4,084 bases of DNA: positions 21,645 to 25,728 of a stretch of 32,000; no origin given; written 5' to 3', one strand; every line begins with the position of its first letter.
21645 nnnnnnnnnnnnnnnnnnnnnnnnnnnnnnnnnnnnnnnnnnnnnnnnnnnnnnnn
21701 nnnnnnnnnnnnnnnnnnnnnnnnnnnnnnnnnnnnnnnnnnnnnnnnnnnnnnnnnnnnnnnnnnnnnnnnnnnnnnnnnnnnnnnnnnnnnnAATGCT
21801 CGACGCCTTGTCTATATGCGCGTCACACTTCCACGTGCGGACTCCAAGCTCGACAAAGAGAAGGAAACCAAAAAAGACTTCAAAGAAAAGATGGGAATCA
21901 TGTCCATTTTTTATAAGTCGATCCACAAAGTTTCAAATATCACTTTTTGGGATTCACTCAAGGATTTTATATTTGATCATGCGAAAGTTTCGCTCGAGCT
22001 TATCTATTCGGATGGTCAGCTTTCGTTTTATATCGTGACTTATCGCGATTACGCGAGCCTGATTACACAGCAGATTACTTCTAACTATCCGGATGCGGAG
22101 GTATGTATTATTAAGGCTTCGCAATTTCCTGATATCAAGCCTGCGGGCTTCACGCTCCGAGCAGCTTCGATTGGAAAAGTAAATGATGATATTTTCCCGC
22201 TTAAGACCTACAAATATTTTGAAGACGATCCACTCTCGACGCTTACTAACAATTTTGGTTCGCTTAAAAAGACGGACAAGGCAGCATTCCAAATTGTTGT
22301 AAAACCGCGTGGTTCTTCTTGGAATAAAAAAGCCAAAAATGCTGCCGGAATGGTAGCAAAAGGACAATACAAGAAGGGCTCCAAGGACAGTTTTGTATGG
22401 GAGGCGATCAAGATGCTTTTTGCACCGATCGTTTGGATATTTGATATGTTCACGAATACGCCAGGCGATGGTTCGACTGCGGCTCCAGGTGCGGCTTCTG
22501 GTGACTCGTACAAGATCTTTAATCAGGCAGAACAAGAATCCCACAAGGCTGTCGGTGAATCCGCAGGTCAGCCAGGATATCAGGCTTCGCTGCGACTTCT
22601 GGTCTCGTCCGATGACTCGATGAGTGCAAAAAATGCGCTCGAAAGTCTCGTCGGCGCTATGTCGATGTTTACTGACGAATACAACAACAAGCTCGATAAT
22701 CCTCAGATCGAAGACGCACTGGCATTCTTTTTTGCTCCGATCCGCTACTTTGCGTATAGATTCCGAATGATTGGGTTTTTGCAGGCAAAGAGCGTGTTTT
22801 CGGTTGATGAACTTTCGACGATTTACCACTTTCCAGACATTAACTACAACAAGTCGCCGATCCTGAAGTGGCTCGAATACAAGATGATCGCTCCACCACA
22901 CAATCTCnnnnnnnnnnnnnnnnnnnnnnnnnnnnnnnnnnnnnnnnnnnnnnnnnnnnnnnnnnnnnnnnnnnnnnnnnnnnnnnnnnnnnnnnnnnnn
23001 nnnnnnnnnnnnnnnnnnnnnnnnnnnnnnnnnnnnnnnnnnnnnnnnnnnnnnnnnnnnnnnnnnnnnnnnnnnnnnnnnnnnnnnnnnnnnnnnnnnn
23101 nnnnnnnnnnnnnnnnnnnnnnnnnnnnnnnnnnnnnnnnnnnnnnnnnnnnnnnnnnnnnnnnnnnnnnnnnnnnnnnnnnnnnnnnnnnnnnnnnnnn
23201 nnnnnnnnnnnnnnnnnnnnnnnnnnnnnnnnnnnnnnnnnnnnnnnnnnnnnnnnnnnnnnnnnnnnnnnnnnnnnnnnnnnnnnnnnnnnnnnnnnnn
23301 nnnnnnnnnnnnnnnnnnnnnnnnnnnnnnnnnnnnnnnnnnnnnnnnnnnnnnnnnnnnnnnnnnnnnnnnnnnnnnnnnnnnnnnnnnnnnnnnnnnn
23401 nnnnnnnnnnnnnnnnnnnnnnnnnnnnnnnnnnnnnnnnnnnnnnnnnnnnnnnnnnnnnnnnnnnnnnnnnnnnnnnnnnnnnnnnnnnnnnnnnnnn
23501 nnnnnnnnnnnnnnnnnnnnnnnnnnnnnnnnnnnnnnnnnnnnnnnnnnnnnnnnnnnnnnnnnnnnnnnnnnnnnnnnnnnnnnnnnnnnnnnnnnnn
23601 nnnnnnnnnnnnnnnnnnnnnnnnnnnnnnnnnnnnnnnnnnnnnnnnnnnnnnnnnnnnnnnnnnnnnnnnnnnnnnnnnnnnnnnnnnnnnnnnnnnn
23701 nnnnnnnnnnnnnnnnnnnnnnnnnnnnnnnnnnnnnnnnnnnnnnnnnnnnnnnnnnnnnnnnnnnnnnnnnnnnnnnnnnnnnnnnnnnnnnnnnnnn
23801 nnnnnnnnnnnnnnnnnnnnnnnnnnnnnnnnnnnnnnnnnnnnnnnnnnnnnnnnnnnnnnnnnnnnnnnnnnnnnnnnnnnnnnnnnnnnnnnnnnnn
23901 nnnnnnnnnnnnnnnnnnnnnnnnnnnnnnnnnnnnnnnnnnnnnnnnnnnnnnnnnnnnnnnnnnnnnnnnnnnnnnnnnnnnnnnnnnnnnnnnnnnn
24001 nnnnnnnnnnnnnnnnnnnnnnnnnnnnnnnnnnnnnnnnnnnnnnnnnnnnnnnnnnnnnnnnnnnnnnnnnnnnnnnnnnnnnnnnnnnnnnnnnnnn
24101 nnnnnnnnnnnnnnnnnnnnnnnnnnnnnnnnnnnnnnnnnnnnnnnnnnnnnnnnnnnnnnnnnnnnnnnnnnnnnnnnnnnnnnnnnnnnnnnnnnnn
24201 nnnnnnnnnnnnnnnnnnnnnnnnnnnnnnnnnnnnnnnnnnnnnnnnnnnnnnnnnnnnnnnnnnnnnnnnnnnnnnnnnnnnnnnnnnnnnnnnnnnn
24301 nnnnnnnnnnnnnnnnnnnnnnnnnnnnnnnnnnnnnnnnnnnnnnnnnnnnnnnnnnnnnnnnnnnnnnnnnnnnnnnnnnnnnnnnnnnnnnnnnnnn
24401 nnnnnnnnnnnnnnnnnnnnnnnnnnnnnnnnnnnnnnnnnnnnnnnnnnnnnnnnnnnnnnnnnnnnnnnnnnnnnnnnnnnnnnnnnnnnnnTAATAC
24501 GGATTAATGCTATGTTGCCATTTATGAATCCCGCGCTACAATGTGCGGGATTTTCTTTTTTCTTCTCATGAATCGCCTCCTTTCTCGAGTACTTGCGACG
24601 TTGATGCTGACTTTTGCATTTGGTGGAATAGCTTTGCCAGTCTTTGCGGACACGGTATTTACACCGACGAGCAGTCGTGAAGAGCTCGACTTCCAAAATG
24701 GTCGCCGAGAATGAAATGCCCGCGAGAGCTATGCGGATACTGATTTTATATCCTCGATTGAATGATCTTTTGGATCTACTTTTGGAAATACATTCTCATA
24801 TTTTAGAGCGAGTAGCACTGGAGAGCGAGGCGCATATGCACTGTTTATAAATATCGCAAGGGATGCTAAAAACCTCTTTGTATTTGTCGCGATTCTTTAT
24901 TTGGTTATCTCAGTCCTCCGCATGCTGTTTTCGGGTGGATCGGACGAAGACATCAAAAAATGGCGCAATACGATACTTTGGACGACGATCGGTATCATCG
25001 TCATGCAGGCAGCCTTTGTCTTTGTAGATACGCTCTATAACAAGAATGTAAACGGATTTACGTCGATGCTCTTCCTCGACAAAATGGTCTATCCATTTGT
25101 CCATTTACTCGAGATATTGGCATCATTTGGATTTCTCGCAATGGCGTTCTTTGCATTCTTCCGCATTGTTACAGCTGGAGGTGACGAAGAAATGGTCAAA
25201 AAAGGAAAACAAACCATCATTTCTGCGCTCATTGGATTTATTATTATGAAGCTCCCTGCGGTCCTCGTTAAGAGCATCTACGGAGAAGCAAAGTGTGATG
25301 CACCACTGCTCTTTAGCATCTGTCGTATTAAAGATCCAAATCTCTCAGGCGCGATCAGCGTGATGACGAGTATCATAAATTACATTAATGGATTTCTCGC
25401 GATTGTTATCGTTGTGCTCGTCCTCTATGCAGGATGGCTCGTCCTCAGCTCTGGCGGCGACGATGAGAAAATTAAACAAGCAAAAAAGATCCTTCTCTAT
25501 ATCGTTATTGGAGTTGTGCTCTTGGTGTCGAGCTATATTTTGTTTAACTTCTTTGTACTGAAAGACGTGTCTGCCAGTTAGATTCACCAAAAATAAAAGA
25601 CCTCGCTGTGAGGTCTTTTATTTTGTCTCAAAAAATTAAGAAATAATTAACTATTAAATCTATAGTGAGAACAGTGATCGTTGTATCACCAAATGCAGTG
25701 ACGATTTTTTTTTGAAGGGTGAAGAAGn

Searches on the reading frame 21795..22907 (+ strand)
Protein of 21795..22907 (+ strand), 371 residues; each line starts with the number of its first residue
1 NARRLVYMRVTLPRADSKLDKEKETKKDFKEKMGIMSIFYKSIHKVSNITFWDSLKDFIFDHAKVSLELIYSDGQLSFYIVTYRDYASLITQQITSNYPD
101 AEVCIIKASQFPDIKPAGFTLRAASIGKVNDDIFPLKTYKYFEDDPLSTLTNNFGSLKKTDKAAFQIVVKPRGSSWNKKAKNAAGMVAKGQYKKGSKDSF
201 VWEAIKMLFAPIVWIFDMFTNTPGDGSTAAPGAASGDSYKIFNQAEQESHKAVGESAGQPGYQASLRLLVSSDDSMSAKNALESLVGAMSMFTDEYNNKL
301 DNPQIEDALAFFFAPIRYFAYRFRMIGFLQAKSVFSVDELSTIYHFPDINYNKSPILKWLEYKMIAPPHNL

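Call 76: search_protein_representatives(protein=window:21795-22907:+)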
Query: 371 residues. Proteins with E-value up to 0.001 (for the whole library): 1070; up to 1e-10: 348; up to 1e-30: 44. The best 150 are listed.
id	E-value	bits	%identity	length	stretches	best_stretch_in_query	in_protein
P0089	3.4e-148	510.0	63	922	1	4-371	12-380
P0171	1.1e-147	508.3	59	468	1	4-371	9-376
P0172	8.9e-85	301.4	55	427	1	3-273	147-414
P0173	2.2e-80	287.0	67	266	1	2-189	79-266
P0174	2.5e-68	247.3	51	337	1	3-257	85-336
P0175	2.2e-64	234.3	63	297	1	205-371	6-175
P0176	1.0e-63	232.2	48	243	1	2-221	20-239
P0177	1.6e-63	231.5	70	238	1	2-154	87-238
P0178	8.3e-55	202.8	34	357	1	8-359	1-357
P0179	4.6e-53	197.1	34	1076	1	1-371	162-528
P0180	2.0e-51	191.8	33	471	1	3-363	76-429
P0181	8.8e-51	189.6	36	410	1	3-304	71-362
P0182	1.2e-50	189.1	31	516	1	1-371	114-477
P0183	1.1e-48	182.7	58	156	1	78-231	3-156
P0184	3.6e-47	177.7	31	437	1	1-346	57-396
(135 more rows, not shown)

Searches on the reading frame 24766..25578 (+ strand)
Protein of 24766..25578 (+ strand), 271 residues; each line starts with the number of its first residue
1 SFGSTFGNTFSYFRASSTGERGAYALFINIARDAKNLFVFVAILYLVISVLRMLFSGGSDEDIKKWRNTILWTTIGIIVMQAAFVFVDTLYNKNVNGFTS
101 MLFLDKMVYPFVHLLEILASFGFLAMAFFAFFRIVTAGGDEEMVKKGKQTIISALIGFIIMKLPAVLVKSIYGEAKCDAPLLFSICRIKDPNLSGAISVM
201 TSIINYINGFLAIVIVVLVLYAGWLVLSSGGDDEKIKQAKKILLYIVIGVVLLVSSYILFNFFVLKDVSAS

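Call 37: find_homologous_proteins(query=window:24766-25578:+)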
Query window:24766-25578:+ (271 aa): 50 proteins with E <= 0.001 among 2821 candidates.
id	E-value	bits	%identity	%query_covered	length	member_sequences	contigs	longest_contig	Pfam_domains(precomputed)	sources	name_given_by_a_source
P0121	1.1e-124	433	71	98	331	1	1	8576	PF18895.6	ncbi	-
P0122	2.5e-124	432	74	96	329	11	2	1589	PF18895.6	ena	-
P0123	1.7e-123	429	73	98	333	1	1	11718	PF18895.6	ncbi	-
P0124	1.3e-112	394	100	71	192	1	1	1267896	PF18895.6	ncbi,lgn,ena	-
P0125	1.4e-109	384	66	98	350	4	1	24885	PF18895.6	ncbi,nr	ncbi:MAG: pilin [Candidatus Gracilibacteria bacterium]|nr:pilin [Candidatus Gracilibacteria bacteriu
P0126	1.4e-108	381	65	98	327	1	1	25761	PF18895.6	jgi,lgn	jgi:hypothetical protein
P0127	1.2e-106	374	63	99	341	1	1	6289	PF18895.6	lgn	-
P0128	1.0e-105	371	62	99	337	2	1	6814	PF18895.6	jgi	-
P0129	2.0e-104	367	64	94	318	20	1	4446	PF18895.6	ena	-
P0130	5.6e-104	366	65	97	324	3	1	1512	PF18895.6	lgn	-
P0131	9.0e-103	362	60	97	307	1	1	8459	PF18895.6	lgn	-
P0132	1.5e-101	358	84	73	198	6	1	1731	PF18895.6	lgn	-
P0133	2.1e-101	357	61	97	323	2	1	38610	PF18895.6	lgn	-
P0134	2.7e-101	357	59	99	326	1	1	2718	PF18895.6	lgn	-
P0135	7.2e-101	355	60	97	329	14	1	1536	PF18895.6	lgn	-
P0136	1.3e-99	351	66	87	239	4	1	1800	PF18895.6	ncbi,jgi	jgi:hypothetical protein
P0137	1.5e-99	351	60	96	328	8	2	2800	PF18895.6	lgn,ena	-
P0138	8.5e-98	345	70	78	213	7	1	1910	PF18895.6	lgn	-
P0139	2.5e-96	340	60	97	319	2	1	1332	PF18895.6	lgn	-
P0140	3.5e-93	330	60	92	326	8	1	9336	PF18895.6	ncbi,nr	ncbi:MAG: hypothetical protein Q8K26_02900 [Candidatus Gracilibacteria bacterium]|nr:hypothetical pr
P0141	7.2e-93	329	57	94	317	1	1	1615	PF18895.6,PF00520.38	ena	-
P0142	6.7e-92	326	59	98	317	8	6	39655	PF18895.6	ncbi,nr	ncbi:hypothetical protein GW819_02020 [Candidatus Gracilibacteria bacterium]|nr:hypothetical protein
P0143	1.7e-91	325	56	98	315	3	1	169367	PF18895.6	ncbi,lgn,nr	ncbi:MAG: hypothetical protein PHN60_03840 [Candidatus Gracilibacteria bacterium]|nr:hypothetical pr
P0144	4.9e-91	323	55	94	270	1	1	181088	PF18895.6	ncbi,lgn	-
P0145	5.8e-91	323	56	98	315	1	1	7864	PF18895.6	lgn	-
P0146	3.8e-90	320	57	98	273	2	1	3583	PF18895.6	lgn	-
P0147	7.9e-88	313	56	98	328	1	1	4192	PF18895.6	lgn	-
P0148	3.3e-86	307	72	69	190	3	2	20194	PF18895.6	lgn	-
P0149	4.7e-86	307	61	83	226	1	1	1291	PF18895.6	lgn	-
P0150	5.1e-86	307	56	92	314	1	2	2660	PF18895.6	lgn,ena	-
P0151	5.5e-86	307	56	92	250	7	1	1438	PF18895.6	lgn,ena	-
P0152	7.4e-86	306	54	96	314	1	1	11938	PF18895.6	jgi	jgi:Type IV secretion system pilin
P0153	8.3e-86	306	54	98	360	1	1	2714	PF18895.6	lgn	-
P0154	2.6e-85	304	55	92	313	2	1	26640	PF18895.6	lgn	-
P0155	9.6e-84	299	55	94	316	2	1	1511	PF18895.6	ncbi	-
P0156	1.8e-83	298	57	88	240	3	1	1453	PF18895.6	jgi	-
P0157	1.8e-83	298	56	88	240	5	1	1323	PF18895.6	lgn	-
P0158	1.6e-81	292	52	96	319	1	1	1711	PF18895.6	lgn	-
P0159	4.6e-81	290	54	92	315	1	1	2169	PF18895.6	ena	-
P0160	6.4e-81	290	53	94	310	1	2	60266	PF18895.6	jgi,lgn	jgi:hypothetical protein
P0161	3.7e-79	284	51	95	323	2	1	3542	PF18895.6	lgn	-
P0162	3.1e-71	258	52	87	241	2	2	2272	PF18895.6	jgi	jgi:uncharacterized membrane protein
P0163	1.7e-69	253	60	69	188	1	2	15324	PF18895.6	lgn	-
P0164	3.7e-67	245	50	87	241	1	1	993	PF18895.6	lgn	-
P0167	5.7e-56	208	41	96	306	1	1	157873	PF18895.6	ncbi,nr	ncbi:hypothetical protein H3C61_02625 [Candidatus Gracilibacteria bacterium]|nr:hypothetical protein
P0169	7.8e-39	152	37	89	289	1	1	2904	PF18895.6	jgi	-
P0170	2.1e-7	49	47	24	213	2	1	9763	PF18895.6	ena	-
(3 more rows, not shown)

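Call 42: search_solved_structures(query=A3, max_evalue=1)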
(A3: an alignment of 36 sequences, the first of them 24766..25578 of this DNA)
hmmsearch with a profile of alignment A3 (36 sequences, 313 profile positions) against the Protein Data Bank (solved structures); distinct sequences matched with E-value up to 1: 3.
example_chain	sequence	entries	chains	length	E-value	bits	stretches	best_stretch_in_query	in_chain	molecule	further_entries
3k1h_A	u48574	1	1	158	0.0057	19.1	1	71-167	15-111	Putative uncharacterized protein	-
6lea_C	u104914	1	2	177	0.0081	18.6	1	71-167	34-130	Uncharacterized protein HP_1076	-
3k1i_C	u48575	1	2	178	0.0082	18.6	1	71-167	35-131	Putative uncharacterized protein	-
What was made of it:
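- Tried and rejected: A PDB sequence search with the pilin profile gave only weak matches to three chains of unannotated (one of them Helicobacter HP_1076) proteins (call 42).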

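Call 51: predict_structure(alignment_id=A3)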
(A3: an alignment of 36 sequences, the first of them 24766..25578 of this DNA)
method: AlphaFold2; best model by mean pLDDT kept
length: 271 residues; sequences in the alignment: 36
mean_pLDDT: 72.1   pTM: 0.51
mean pLDDT of the five models: 72.1, 71.1, 66.3, 64.7, 61.5
residues with pLDDT >= 90: 1; 70-90: 178; 50-70: 76; < 50: 16
segments of 3 or more residues with pLDDT < 50: 1-8, 181-185
pLDDT, mean of each block of 10 residues (from residue 1): 40 56 70 75 78 73 78 76 67 60 66 74 79 78 82 79 70 59 53 69 79 84 85 85 86 82 63 42
secondary structure, 60 per line:
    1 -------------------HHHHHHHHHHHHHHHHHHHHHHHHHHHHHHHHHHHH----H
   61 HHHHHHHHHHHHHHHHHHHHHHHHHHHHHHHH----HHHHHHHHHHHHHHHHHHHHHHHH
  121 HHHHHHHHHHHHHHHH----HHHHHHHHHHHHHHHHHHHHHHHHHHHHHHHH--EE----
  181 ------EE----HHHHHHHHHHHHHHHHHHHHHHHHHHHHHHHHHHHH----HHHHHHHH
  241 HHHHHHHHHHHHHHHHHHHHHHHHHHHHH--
elements in order: H20-55 H60-92 H97-136 H141-172 H193-228 H233-269
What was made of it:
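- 24568..25581 (+): Triple pilin gene, 337 aa under code 25. Signal peptide (aa 1-27, VFA|D), a ~65-aa exported N-region, then three tandem VirB2-like helical hairpins (aa ~96-156, 173-239, 262-334) with turns at GGSD, GGDE and GGDD. Two conserved Cys lie between hairpins 2 and 3. In-frame TGA (Gly) codons at 24712-24714 and 24763-24765. The AlphaFold model has six long helices forming three hairpins, pLDDT 72 (call 51).
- On VirB2/TrbC-like T4SS pilin (PF18895 T4SS_pilin): The AlphaFold model has helices 20-55/60-92, 97-136/141-172 and 193-228/233-269, each pair joined by a 4-residue turn (call 51).
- The model shows three helix-turn-helix hairpins (call 51).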

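Call 55: fold_search(model_id=the predicted structure, library=pdb)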
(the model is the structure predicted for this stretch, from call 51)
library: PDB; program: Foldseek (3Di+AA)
matches with E <= 10: 321; with E <= 0.001: 0
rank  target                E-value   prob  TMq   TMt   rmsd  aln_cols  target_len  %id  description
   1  7q83_B                5.2e-01  0.87  0.29  0.47   8.6       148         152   13  Crystal structure of S. cerevisiae Sso2 in complex with the pleckstrin homology domain of Sec3 (released 2022-08-31)
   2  4tql_A                5.2e-01  0.41  0.21  0.25  36.3       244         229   10  Computationally designed three helix bundle (released 2014-10-15)
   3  7q83_D                5.8e-01  0.77  0.25  0.39   8.2       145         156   12  Crystal structure of S. cerevisiae Sso2 in complex with the pleckstrin homology domain of Sec3 (released 2022-08-31)
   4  9n22_K                6.4e-01  0.20  0.20  0.24  63.9       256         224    9  Y20S (Sec18-Sec17-Sec9-Sso1-Snc1) EDTA - Class 2 (released 2025-10-01)
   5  9dbq_A                6.4e-01  0.18  0.21  0.10  23.7       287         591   10  Cryo-EM structure of human ABCB6 transporter in an inward-facing conformation (released 2024-11-20)
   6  4wrq_B                6.8e-01  0.33  0.23  0.26  20.3       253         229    8  Crystal Structure of 14-3-3 zeta with Chibby peptide (released 2015-05-06)
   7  7p34_A                6.8e-01  0.16  0.19  0.14  20.3       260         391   12  Cryo-EM structure of the proton-dependent antibacterial peptide transporter SbmA-FabS11-1 in nanodiscs (released 2021-09-15)
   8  6n63                  7.5e-01  0.57  0.21  0.35  11.9       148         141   10  Crystal structure of an Iron binding protein (released 2019-07-17)
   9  7l1u_R                7.9e-01  0.28  0.24  0.23  14.5       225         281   12  Orexin Receptor 2 (OX2R) in Complex with G Protein and Natural Peptide-Agonist Orexin B (OxB) (released 2021-02-10)
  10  5m35_A                7.9e-01  0.13  0.15  0.17  20.5       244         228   10  The molecular tweezer CLR01 stabilizes a disordered protein-protein interface (released 2017-11-15)
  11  8yr4_A                8.3e-01  0.16  0.21  0.10  23.2       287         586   10  Cryo-EM structure of the human ABCB6 in complex with Cd(II):Phytochelatin 2 (released 2024-06-19)
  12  9d01                  9.2e-01  0.35  0.29  0.22  12.5       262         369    8  Crystal Structure of a-iTHR-201 (released 2025-12-10)
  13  7fin_R                9.2e-01  0.21  0.24  0.18  19.1       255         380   10  Cryo-EM structure of the GIPR/GLP-1R/GCGR triagonist peptide 20-bound human GIPR-Gs complex (released 2022-02-23)
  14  8fwk_A                9.2e-01  0.13  0.21  0.10  26.3       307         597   12  CryoEM structure of Human ABCB6 Transporter (released 2023-02-08)
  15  6zfd_B                9.7e-01  0.12  0.16  0.18  21.3       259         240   10  14-3-3 zeta bound to the phosphorylated 18E6 C-terminus (released 2021-02-17)
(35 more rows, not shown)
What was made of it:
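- Tried and rejected: Foldseek of the pilin model gave generic helical bundles (call 55).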
